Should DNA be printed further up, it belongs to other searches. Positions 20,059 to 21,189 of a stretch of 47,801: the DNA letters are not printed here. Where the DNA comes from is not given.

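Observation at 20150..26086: One 21-bp dyad, four copies: twin MerR/GyrI-like regulators wired to three 19-bp-spacer promoters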

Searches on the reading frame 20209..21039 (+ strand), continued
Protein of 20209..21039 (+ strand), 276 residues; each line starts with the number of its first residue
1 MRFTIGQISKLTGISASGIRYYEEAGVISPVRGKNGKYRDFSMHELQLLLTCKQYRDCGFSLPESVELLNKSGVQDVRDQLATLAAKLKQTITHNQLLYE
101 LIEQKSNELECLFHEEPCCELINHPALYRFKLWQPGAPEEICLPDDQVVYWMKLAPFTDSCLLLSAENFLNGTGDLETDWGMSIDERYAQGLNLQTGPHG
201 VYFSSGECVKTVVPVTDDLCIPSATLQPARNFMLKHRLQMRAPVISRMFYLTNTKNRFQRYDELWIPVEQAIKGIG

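Call 54: search_protein_representatives(alignment_id=A1)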
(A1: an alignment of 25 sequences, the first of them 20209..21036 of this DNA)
Query: 25 sequences, 272 profile positions. Proteins with E-value up to 0.001 (for the whole library): 17093; up to 1e-10: 1630; up to 1e-30: 120. The best 150 are listed.
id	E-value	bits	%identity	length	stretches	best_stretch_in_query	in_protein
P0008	4.8e-125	432.9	-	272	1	1-270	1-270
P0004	7.2e-125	432.3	-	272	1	1-270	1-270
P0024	5.3e-102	357.3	-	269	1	1-269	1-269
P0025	6.3e-75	268.5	-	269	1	1-268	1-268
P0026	1.8e-74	267.0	-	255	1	1-245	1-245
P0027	8.3e-72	258.3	-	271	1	1-269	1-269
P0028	1.3e-61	224.8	-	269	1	1-269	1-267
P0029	1.7e-61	224.5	-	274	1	2-269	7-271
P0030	6.8e-55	202.8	-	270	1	1-269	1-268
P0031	1.7e-53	198.3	-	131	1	1-132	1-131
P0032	2.9e-49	184.3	-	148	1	124-270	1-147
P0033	8.8e-49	182.8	-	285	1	2-269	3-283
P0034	5.1e-48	180.3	-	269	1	1-268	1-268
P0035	5.9e-45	170.2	-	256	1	1-268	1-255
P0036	1.8e-43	165.3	-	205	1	76-271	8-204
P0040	2.2e-40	155.2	-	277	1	3-269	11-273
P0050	1.7e-38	149.0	-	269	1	1-269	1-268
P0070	4.8e-36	141.0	-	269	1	1-270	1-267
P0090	1.6e-33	132.7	-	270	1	3-270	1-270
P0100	1.4e-32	129.6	-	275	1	3-269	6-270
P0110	4.8e-32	127.9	-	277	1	3-270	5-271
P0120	1.1e-31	126.7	-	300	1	3-270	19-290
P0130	3.1e-31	125.2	-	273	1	2-269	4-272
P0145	1.7e-30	122.8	-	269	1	3-267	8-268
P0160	6.2e-30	121.0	-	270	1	2-269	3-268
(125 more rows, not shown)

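Call 55: search_protein_families(library=pfam, proteins=[P0024, P0028, P0033, P0040, P0050, P0070, P0090, P0110, P0130, P0160], max_evalue=0.01)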
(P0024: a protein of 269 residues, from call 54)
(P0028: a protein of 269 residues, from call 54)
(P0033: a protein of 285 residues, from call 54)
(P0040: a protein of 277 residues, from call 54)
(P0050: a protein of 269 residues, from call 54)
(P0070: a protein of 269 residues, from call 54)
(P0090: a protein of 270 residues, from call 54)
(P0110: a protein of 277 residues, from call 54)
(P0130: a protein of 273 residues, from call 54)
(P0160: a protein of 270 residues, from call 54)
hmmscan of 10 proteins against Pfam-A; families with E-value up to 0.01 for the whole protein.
P0024 (269 aa): 2 families
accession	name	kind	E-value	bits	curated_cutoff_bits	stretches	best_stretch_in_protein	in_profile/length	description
PF13411.12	MerR_1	-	2.2e-11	44.2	21.6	1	3-68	1-65/69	MerR HTH family regulatory protein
PF00376.29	MerR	-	3.4e-06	27.2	28.2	1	4-36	1-34/38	MerR family regulatory protein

P0028 (269 aa): 2 families
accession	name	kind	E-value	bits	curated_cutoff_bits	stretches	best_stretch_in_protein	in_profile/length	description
PF13411.12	MerR_1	-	1.9e-12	47.5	21.6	1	3-71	1-68/69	MerR HTH family regulatory protein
PF00376.29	MerR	-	6.5e-11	42.3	28.2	1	4-41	1-38/38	MerR family regulatory protein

P0033 (285 aa): 2 families
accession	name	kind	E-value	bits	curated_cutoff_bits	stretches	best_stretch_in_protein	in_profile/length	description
PF13411.12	MerR_1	-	3e-12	46.9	21.6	1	5-72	2-68/69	MerR HTH family regulatory protein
PF00376.29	MerR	-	8.1e-09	35.6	28.2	1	5-42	1-38/38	MerR family regulatory protein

P0040 (277 aa): 3 families
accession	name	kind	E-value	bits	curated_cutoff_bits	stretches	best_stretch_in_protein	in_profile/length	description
PF13411.12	MerR_1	-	5.4e-12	46.1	21.6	1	11-77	1-66/69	MerR HTH family regulatory protein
PF00376.29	MerR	-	3.5e-09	36.8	28.2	1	12-48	1-37/38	MerR family regulatory protein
PF09278.17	MerR-DNA-bind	-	0.004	18.2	25.4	1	56-112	3-64/65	MerR, DNA binding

P0050 (269 aa): 2 families
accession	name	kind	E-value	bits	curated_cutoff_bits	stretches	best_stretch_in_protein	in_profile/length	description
PF13411.12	MerR_1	-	3e-09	37.3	21.6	1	4-70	2-67/69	MerR HTH family regulatory protein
PF00376.29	MerR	-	3.8e-06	27.1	28.2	1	4-41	1-38/38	MerR family regulatory protein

P0070 (269 aa): 2 families
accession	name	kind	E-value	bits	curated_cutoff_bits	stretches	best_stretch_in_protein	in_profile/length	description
PF13411.12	MerR_1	-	8.8e-09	35.8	21.6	1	3-47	1-44/69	MerR HTH family regulatory protein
PF00376.29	MerR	-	2.8e-07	30.7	28.2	1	4-41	1-38/38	MerR family regulatory protein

P0090 (270 aa): 2 families
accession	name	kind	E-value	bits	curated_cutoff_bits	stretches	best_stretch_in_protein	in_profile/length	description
PF13411.12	MerR_1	-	1.1e-15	57.9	21.6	1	1-69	1-68/69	MerR HTH family regulatory protein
PF00376.29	MerR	-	5.8e-10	39.3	28.2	1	2-39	1-38/38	MerR family regulatory protein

P0110 (277 aa): 4 families
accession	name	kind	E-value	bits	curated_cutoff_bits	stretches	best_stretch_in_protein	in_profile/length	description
PF13411.12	MerR_1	-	8.3e-17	61.5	21.6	1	5-72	1-67/69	MerR HTH family regulatory protein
PF00376.29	MerR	-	5.6e-12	45.7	28.2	1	6-43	1-38/38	MerR family regulatory protein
PF07072.16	ZapD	-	0.00019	21.7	27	1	78-145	34-100/210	Cell division protein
PF12728.13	HTH_17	-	0.0062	17.2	27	0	4-47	1-42/51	Helix-turn-helix domain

P0130 (273 aa): 2 families
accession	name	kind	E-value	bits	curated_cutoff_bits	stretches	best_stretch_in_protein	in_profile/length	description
PF13411.12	MerR_1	-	1.4e-14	54.4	21.6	1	5-71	1-66/69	MerR HTH family regulatory protein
PF00376.29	MerR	-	3.1e-12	46.5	28.2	1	6-43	1-38/38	MerR family regulatory protein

P0160 (270 aa): 2 families
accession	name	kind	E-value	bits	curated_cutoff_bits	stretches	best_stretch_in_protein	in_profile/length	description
PF13411.12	MerR_1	-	8.2e-11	42.3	21.6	1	4-71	1-67/69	MerR HTH family regulatory protein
PF00376.29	MerR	-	1.6e-06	28.3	28.2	1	6-42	2-38/38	MerR family regulatory protein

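Call 56: find_encoding_contigs(protein=P0040, flank=5000, max_places=2)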
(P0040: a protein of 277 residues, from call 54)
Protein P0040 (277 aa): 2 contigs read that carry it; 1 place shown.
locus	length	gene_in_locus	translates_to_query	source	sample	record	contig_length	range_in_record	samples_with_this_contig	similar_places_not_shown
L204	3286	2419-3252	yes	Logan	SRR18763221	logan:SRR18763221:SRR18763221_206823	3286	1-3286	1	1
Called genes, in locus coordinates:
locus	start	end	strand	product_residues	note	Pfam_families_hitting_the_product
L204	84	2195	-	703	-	PF04205:FMN_bind, PF00890:FAD_binding_2, PF01266:DAO, PF07992:Pyr_redox_2, PF12831:FAD_oxidored, PF13450:NAD_binding_8 (faint)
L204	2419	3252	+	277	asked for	PF00376:MerR, PF13411:MerR_1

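Call 57: find_encoding_contigs(protein=P0090, flank=5000, max_places=2)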
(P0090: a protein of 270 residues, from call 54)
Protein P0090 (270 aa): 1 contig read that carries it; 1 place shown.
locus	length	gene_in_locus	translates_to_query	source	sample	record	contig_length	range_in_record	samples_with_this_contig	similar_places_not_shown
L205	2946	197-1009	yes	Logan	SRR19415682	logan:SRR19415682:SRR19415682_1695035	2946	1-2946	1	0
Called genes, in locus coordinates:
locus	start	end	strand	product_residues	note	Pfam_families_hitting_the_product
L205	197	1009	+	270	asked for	PF00376:MerR, PF13411:MerR_1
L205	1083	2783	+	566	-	PF04205:FMN_bind, PF01494:FAD_binding_3 (weak), PF01946:Thi4 (weak), PF00890:FAD_binding_2, PF01266:DAO, PF07992:Pyr_redox_2, PF12831:FAD_oxidored, PF13450:NAD_binding_8, +4 more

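Call 58: find_encoding_contigs(protein=P0050, flank=5000, max_places=2)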
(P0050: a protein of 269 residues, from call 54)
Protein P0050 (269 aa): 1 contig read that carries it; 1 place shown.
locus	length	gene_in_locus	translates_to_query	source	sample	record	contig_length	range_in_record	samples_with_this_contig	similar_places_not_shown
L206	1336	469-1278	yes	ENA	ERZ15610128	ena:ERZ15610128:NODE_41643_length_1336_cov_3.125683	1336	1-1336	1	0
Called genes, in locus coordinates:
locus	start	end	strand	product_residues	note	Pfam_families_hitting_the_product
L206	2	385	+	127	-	?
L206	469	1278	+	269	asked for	PF00376:MerR (weak), PF13411:MerR_1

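Call 59: find_encoding_contigs(protein=P0070, flank=5000, max_places=2)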
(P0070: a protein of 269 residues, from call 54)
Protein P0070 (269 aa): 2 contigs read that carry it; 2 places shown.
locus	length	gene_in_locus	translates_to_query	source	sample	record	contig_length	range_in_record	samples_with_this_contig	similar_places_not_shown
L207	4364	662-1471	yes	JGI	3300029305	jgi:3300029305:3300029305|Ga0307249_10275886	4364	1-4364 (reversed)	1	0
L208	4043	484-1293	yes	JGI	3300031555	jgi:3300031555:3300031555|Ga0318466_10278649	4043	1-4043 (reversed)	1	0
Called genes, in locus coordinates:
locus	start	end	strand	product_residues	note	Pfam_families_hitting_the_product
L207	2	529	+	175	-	?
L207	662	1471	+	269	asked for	PF00376:MerR (weak), PF13411:MerR_1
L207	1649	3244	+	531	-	PF00890:FAD_binding_2, PF01266:DAO, PF03486:HI0933_like (weak), PF07992:Pyr_redox_2 (weak), PF12831:FAD_oxidored (weak), PF13450:NAD_binding_8 (faint)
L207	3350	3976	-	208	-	PF01813:ATP-synt_D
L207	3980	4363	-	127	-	?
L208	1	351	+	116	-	?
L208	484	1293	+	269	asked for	PF00376:MerR (weak), PF13411:MerR_1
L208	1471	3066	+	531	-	PF00890:FAD_binding_2, PF01266:DAO, PF03486:HI0933_like (weak), PF07992:Pyr_redox_2 (weak), PF12831:FAD_oxidored (weak), PF13450:NAD_binding_8 (faint)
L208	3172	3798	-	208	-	PF01813:ATP-synt_D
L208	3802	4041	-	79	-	?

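Call 60: find_encoding_contigs(protein=P0110, flank=5000, max_places=2)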
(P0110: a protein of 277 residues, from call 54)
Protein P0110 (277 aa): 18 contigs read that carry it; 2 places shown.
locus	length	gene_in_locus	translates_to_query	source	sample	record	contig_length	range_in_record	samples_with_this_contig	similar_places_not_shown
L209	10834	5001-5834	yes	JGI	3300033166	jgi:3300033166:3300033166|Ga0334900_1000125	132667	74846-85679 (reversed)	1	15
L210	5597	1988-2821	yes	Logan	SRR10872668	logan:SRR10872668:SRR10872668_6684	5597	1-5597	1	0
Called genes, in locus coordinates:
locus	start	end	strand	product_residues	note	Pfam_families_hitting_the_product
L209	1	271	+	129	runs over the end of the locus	PF00380:Ribosomal_S9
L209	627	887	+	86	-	-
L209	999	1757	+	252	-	-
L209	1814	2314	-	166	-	PF13673:Acetyltransf_10, PF00583:Acetyltransf_1, PF13508:Acetyltransf_7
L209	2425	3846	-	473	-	PF14691:Fer4_20, PF01262:AlaDh_PNT_C (faint), PF07992:Pyr_redox_2, PF13450:NAD_binding_8 (weak), PF13738:Pyr_redox_3 (weak), PF00070:Pyr_redox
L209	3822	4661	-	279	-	PF10418:DHODB_Fe-S_bind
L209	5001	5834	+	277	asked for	PF00376:MerR, PF13411:MerR_1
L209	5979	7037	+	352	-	PF08240:ADH_N, PF00107:ADH_zinc_N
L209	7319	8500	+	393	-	PF01979:Amidohydro_1, PF07969:Amidohydro_3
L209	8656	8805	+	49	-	PF00471:Ribosomal_L33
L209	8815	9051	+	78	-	PF00584:SecE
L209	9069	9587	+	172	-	PF02357:NusG, PF00467:KOW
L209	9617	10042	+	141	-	PF03946:Ribosomal_L11_N, PF00298:Ribosomal_L11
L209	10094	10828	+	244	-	PF00687:Ribosomal_L1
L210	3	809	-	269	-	?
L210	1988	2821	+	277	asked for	PF00376:MerR, PF13411:MerR_1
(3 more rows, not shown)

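Call 61: find_encoding_contigs(protein=P0130, flank=5000, max_places=2)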
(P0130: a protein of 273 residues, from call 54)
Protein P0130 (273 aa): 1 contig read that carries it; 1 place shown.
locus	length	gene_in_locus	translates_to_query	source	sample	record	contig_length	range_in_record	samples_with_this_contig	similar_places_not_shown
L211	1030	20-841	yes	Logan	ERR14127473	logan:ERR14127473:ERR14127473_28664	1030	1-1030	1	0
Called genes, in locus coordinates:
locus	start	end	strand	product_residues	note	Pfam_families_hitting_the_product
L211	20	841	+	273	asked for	PF00376:MerR, PF13411:MerR_1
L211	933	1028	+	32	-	?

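Call 62: find_encoding_contigs(protein=P0160, flank=5000, max_places=2)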
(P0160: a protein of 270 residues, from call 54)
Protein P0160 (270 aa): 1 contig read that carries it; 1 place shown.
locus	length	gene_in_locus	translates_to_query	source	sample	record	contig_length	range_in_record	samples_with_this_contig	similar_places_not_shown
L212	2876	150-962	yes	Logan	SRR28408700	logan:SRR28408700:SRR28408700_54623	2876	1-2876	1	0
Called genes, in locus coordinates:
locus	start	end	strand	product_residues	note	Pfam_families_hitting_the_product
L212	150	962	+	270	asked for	PF00376:MerR (weak), PF13411:MerR_1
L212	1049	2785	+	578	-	PF04205:FMN_bind, PF00890:FAD_binding_2, PF01134:GIDA (faint), PF01266:DAO (weak), PF03486:HI0933_like, PF07992:Pyr_redox_2, PF12831:FAD_oxidored, PF13450:NAD_binding_8 (faint)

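Call 79: find_encoding_contigs(protein=P0100, flank=4000, max_places=1)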
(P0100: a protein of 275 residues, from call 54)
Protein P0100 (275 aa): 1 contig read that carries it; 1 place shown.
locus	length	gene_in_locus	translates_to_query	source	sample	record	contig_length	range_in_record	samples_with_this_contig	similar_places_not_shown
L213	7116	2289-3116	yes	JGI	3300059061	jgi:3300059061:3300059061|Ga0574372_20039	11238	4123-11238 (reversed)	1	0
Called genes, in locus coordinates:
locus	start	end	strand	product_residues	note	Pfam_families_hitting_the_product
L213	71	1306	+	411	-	PF13487:HD_5, PF01966:HD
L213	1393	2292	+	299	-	PF00126:HTH_1, PF03466:LysR_substrate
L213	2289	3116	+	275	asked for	PF00376:MerR (faint), PF13411:MerR_1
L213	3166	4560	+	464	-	PF01554:MatE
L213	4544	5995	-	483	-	PF20091:Abhydrolase_10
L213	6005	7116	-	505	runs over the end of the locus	PF13476:AAA_23 (faint), PF00005:ABC_tran, PF13304:AAA_21 (faint), PF00005:ABC_tran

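Call 80: find_encoding_contigs(protein=P0120, flank=4000, max_places=1)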
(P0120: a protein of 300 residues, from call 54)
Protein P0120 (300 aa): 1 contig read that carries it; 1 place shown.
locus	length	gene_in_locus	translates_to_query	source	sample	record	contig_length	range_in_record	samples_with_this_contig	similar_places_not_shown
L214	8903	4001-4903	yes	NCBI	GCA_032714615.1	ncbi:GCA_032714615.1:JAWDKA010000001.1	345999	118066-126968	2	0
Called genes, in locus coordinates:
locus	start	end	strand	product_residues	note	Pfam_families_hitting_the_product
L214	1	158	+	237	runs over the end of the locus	PF01259:SAICAR_synt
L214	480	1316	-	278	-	PF02811:PHP (weak), PF13263:PHP_C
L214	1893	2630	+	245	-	PF00106:adh_short, PF08659:KR, PF13561:adh_short_C2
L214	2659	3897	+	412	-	PF07690:MFS_1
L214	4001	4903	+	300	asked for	PF13411:MerR_1, PF00376:MerR (weak)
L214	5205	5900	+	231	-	PF03807:F420_oxidored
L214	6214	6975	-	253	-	PF09394:Inhibitor_I42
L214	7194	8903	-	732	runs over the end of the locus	PF00009:GTP_EFTU, PF22042:EF-G_D2, PF03144:GTP_EFTU_D2, PF14492:EFG_III, PF03764:EFG_IV, PF00679:EFG_C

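Call 81: find_encoding_contigs(protein=P0145, flank=4000, max_places=1)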
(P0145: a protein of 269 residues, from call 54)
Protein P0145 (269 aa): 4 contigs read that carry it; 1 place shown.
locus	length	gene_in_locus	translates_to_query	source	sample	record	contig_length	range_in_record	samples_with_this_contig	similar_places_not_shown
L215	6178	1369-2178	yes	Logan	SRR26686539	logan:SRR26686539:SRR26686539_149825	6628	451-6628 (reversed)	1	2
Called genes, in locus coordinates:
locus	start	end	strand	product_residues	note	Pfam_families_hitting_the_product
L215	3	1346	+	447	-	?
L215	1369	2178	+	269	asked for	PF00376:MerR, PF13411:MerR_1, PF09278:MerR-DNA-bind (weak)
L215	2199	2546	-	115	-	PF01638:HxlR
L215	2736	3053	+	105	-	-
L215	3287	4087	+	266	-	PF00753:Lactamase_B, PF23023:Anti-Pycsar_Apyc1 (faint)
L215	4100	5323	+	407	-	PF07690:MFS_1, PF00083:Sugar_tr (faint), PF23262:NFD4_C, PF07690:MFS_1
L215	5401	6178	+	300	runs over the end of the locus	PF00106:adh_short, PF08659:KR, PF13561:adh_short_C2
